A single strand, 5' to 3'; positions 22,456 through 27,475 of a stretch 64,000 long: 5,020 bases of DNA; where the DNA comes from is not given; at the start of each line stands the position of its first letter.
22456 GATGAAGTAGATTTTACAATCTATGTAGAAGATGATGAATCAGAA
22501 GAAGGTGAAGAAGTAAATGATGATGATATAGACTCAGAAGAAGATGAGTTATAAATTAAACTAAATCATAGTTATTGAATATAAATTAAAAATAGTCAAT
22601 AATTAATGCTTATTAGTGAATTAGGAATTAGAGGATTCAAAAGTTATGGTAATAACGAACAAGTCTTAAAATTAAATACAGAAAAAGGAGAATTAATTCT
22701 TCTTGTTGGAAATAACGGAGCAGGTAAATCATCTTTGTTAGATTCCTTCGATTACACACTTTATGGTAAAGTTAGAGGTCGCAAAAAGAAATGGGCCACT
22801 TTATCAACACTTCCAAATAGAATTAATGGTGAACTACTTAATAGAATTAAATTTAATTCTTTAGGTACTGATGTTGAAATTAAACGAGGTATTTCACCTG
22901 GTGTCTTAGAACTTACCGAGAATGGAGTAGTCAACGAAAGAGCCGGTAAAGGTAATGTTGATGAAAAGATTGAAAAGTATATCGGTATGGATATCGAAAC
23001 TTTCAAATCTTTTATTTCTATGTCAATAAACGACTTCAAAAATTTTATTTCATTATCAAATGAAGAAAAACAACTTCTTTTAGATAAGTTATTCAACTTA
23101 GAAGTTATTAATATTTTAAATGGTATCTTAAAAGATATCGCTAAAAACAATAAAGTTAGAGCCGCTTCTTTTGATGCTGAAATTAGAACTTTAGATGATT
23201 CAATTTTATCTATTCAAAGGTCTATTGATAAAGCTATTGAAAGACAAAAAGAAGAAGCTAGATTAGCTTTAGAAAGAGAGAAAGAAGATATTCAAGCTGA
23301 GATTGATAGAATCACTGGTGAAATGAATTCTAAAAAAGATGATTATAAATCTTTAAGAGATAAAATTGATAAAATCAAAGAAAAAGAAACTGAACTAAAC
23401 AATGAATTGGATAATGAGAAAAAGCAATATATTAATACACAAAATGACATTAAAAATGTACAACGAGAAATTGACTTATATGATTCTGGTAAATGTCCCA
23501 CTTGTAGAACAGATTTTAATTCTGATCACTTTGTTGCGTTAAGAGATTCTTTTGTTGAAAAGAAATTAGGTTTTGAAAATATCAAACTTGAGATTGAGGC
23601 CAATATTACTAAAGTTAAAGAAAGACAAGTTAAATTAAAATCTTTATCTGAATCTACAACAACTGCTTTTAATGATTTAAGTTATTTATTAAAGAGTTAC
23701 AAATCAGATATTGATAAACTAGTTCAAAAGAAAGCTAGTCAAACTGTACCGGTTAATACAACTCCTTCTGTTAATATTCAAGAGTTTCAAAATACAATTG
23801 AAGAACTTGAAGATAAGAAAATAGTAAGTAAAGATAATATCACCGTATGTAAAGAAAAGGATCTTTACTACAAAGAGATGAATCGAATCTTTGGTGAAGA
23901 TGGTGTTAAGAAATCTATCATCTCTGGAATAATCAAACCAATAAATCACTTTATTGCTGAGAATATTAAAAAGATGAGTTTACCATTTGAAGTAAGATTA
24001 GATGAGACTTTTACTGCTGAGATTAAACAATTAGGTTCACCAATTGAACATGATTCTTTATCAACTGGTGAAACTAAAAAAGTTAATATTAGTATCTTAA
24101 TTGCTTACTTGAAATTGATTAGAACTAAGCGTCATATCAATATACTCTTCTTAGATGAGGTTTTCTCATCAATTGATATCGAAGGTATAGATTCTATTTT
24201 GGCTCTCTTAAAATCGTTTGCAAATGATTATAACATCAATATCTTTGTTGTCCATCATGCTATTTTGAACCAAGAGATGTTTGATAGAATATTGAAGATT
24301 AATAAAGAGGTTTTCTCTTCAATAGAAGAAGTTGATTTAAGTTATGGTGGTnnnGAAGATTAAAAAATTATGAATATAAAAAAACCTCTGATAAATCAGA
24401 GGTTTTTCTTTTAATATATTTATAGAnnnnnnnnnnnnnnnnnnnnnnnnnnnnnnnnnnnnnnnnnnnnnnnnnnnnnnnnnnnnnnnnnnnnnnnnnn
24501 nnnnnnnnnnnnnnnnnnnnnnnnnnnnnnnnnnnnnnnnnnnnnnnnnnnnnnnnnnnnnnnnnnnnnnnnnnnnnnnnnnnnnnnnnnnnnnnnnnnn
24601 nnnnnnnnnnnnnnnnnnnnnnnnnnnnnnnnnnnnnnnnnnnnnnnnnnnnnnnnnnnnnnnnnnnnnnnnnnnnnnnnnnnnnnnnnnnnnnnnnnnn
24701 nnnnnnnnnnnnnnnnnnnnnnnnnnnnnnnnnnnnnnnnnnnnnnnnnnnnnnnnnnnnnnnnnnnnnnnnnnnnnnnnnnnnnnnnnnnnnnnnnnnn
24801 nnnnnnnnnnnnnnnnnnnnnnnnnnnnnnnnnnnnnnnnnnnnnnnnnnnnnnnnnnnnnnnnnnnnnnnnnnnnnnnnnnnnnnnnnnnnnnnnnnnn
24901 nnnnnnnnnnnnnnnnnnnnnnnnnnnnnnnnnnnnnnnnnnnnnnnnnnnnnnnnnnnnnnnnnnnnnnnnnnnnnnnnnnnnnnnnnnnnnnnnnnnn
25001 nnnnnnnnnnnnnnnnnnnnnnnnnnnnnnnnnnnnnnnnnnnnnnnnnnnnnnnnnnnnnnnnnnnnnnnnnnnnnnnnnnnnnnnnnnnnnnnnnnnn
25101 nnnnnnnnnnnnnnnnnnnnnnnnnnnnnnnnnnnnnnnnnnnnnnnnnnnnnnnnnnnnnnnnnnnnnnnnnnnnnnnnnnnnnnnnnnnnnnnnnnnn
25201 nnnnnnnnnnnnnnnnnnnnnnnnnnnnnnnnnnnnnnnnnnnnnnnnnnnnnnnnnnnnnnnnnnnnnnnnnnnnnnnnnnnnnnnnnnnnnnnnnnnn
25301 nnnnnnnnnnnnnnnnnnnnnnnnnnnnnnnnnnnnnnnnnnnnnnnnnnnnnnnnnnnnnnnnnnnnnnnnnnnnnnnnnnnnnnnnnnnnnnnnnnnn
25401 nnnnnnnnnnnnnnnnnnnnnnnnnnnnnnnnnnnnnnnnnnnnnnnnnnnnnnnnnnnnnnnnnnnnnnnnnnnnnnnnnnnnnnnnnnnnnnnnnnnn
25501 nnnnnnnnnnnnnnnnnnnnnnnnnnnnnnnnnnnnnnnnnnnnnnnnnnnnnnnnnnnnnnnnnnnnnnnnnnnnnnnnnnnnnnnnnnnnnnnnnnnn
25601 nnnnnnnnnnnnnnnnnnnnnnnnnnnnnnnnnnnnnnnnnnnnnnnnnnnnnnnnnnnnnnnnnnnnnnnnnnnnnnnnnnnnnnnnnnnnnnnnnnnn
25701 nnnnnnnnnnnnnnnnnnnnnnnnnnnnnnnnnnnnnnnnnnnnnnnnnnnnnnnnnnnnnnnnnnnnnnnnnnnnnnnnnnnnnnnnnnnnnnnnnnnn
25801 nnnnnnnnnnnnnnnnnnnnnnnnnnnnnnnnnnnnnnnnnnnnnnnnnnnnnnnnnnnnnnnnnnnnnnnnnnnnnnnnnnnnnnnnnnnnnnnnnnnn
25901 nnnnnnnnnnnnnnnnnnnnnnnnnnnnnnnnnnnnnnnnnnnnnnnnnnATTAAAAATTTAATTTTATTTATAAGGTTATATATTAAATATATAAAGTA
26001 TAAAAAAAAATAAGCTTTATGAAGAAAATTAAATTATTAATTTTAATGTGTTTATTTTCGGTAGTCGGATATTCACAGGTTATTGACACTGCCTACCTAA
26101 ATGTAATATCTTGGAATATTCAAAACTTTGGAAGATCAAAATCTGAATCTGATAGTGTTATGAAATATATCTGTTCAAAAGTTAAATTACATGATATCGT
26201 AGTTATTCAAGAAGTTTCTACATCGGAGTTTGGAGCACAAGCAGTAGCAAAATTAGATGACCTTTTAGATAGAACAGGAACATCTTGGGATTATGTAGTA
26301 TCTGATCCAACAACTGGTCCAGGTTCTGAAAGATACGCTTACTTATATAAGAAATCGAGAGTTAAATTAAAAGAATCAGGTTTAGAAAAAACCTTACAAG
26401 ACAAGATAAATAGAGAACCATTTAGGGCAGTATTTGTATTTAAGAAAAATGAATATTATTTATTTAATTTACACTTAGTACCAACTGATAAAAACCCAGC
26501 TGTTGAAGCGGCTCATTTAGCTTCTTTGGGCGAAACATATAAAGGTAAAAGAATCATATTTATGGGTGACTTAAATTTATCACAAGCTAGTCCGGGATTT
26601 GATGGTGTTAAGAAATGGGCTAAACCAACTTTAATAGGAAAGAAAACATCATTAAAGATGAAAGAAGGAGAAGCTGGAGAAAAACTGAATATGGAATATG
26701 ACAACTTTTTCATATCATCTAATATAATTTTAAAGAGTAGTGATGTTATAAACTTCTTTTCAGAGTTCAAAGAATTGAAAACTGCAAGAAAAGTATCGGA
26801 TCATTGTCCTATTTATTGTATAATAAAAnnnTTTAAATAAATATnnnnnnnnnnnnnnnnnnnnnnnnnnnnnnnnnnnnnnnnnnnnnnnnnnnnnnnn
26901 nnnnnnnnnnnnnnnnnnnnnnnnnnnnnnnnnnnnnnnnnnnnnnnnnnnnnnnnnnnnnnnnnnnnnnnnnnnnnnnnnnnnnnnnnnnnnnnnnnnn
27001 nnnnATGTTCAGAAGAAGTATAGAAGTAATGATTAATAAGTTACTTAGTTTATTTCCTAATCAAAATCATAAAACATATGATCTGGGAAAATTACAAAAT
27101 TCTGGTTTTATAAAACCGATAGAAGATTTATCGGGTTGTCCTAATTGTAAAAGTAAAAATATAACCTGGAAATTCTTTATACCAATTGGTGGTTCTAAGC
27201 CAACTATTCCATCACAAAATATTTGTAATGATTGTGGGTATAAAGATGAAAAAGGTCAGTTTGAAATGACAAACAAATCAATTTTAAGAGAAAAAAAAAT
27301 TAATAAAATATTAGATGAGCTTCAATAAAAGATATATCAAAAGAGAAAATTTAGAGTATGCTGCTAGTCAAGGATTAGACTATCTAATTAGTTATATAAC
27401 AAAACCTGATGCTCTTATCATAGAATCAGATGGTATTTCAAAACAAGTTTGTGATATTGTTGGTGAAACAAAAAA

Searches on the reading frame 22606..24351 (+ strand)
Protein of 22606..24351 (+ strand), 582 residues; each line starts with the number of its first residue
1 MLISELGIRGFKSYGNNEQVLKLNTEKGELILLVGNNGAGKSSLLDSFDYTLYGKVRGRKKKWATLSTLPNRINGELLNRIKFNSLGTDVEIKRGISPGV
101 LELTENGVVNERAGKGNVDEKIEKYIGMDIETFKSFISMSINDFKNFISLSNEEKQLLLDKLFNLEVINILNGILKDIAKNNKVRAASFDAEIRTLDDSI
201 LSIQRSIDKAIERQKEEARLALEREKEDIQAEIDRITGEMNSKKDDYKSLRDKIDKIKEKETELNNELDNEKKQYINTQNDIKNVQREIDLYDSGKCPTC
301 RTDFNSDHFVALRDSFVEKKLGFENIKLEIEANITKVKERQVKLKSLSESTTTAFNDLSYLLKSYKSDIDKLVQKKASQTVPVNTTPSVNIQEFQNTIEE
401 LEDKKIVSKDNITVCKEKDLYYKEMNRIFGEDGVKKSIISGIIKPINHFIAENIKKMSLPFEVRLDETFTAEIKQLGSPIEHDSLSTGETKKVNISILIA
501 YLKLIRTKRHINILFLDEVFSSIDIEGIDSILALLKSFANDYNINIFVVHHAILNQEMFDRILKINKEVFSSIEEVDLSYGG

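Call 17: search_protein_families(library=pfam, proteins=[window:22606-24351:+], max_evalue=0.001)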
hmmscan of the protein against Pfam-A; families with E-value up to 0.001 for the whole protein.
window:22606-24351:+ (582 aa): 8 families
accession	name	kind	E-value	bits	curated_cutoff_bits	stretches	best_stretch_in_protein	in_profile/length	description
PF02463.25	SMC_N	-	7.7e-11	42.3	40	1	3-53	2-49/220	RecF/RecN/SMC N terminal domain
PF13476.12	AAA_23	-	8.2e-07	30.3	27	1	6-278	2-189/201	AAA domain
PF00005.33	ABC_tran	-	1.3e-06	29.5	25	1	21-48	4-31/137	ABC transporter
PF13555.12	AAA_29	-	2.8e-05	24.2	27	1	26-55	21-49/61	P-loop containing region of AAA domain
PF13558.12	SbcC_Walker_B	-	6.1e-05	23.6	27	1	481-536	29-89/90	SbcC/RAD50-like, Walker B motif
PF13175.12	AAA_15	-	6.2e-05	23.2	32.1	1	1-284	1-231/374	AAA ATPase domain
PF13514.12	AAA_27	-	0.00016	21.7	22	1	12-54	9-52/206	AAA domain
PF13191.12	AAA_16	-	0.00048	21.1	32.6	0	25-77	21-82/167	AAA ATPase domain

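Call 49: search_protein_families(library=ncbifam, proteins=[window:22606-24351:+], max_evalue=0.001)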
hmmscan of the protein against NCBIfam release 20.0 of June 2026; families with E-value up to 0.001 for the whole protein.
window:22606-24351:+ (582 aa): 54 families (the best 25 are shown)
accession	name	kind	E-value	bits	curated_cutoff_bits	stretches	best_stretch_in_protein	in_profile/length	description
NF053563.1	Rkd4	equivalog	2.3e-19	69.1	860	1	3-404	3-372/747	arcadin-4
TIGR00618.1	sbcc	subfamily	1.1e-15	56.7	478.5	2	1-201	1-212/1043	exonuclease subunit SbcC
NF002244.0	PRK01156.1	equivalog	6.2e-15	54.4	847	1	1-287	1-280/895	DNA double-strand break repair ATPase Rad50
NF010068.0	PRK13548.1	equivalog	5e-14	52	261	2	482-563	135-214/261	heme ABC transporter ATP-binding protein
NF003034.1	PRK03918.1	equivalog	1.6e-11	43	700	1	1-289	1-275/878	DNA double-strand break repair ATPase Rad50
NF002572.0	PRK02224.1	equivalog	2.2e-11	42.8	1087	2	203-405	354-553/888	DNA double-strand break repair ATPase Rad50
NF041752.4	sbcc_Bac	equivalog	1.5e-10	39.7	1420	1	104-234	115-241/1130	exonuclease subunit SbcC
NF041035.1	Rad50_Halo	equivalog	2.8e-10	39.2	1000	2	1-165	1-161/883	DNA double-strand break repair ATPase Rad50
TIGR02315.1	ABC_phnC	equivalog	2.3e-09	37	266.1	1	12-48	9-48/243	phosphonate ABC transporter ATP-binding protein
TIGR00611.2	recf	equivalog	3.3e-09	36.4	172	2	483-538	273-330/339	DNA replication/repair protein RecF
NF010061.0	PRK13538.1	equivalog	1.1e-08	34.8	195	0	483-564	132-205/211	cytochrome c biogenesis heme-transporting ATPase CcmA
NF053840.1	MnTportMntADein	equivalog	3.7e-08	33.2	400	1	508-571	149-212/240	manganese ABC transporter ATP-binding protein MntA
NF041034.1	Rad50_Sulf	equivalog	5.5e-08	31.2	1000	1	27-279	22-270/872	DNA double-strand break repair ATPase Rad50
NF045487.1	ASRP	equivalog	8.1e-08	31.3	300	1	188-411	185-410/593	archaea-specific SMC-related protein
TIGR04521.1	ECF_ATPase_2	equivalog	9.1e-08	31.5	330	0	484-555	144-207/279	energy-coupling factor transporter ATPase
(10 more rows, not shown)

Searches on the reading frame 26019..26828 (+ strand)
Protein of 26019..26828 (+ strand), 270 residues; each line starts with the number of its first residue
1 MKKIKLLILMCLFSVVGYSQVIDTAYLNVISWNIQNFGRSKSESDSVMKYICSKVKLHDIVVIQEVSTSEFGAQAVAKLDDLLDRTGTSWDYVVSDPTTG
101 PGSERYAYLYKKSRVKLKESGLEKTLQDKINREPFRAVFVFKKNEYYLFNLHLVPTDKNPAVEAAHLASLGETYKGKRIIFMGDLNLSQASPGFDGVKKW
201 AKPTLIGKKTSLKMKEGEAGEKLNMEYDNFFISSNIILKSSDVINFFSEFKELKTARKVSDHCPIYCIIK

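Call 4: search_protein_families(library=pfam, proteins=[window:26019-26828:+], max_evalue=0.1)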
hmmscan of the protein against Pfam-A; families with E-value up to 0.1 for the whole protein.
window:26019-26828:+ (270 aa): 2 families
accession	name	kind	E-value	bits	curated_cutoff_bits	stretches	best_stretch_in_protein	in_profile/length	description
PF03372.29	Exo_endo_phos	-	5.8e-11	43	24.5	1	30-262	1-225/225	Endonuclease/Exonuclease/phosphatase family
PF22669.2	Exo_endo_phos2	-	0.0076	16.3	27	0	30-117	1-82/288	Endonuclease/Exonuclease/phosphatase family 2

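Call 6: search_protein_families(library=phrogs, proteins=[window:26019-26828:+], max_evalue=0.01)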
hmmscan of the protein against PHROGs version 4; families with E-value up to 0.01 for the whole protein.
window:26019-26828:+ (270 aa): 0 families

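Call 49: search_protein_families(library=ncbifam, proteins=[window:26019-26828:+], max_evalue=0.001)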
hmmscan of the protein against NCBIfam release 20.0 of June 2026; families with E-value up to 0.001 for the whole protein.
window:26019-26828:+ (270 aa): 1 family
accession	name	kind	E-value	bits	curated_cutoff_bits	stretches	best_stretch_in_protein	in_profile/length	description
NF045851.1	mem_nucl_MnuA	subfamily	3.7e-13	50.1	185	1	30-124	2-104/317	MnuA family membrane nuclease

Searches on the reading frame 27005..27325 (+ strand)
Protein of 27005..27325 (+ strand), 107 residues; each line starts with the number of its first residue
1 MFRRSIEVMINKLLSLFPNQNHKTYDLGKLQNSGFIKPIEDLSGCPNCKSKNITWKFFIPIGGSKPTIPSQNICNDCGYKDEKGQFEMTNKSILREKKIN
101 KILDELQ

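Call 4: search_protein_families(library=pfam, proteins=[window:27005-27325:+], max_evalue=0.1)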
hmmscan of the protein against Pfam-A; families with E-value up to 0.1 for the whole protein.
window:27005-27325:+ (107 aa): 5 families
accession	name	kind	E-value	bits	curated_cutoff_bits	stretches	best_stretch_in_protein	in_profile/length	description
PF18551.6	TackOD1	-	0.00013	22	32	1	16-91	45-124/188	Thaumarchaeal output domain 1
PF08271.17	Zn_Ribbon_TF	-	0.00085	19.3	29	0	45-54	3-12/43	TFIIB zinc-binding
PF03367.19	Zn_ribbon_ZPR1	-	0.014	15.2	23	1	39-82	2-46/56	ZPR1 zinc-finger domain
PF13248.11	Zn_ribbon_3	-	0.034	14.1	27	0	69-80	14-25/26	zinc-ribbon domain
PF14471.11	DUF4428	-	0.082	13.2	27.8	0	72-101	21-50/51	Domain of unknown function (DUF4428)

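Call 6: search_protein_families(library=phrogs, proteins=[window:27005-27325:+], max_evalue=0.01)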
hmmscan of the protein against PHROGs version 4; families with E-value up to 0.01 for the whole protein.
window:27005-27325:+ (107 aa): 2 families
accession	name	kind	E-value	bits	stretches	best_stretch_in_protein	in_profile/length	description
phrog_2945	-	unknown function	0.00078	20.2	1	45-101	12-60/68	-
phrog_5516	-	unknown function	0.0012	19.8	1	44-92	6-51/90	-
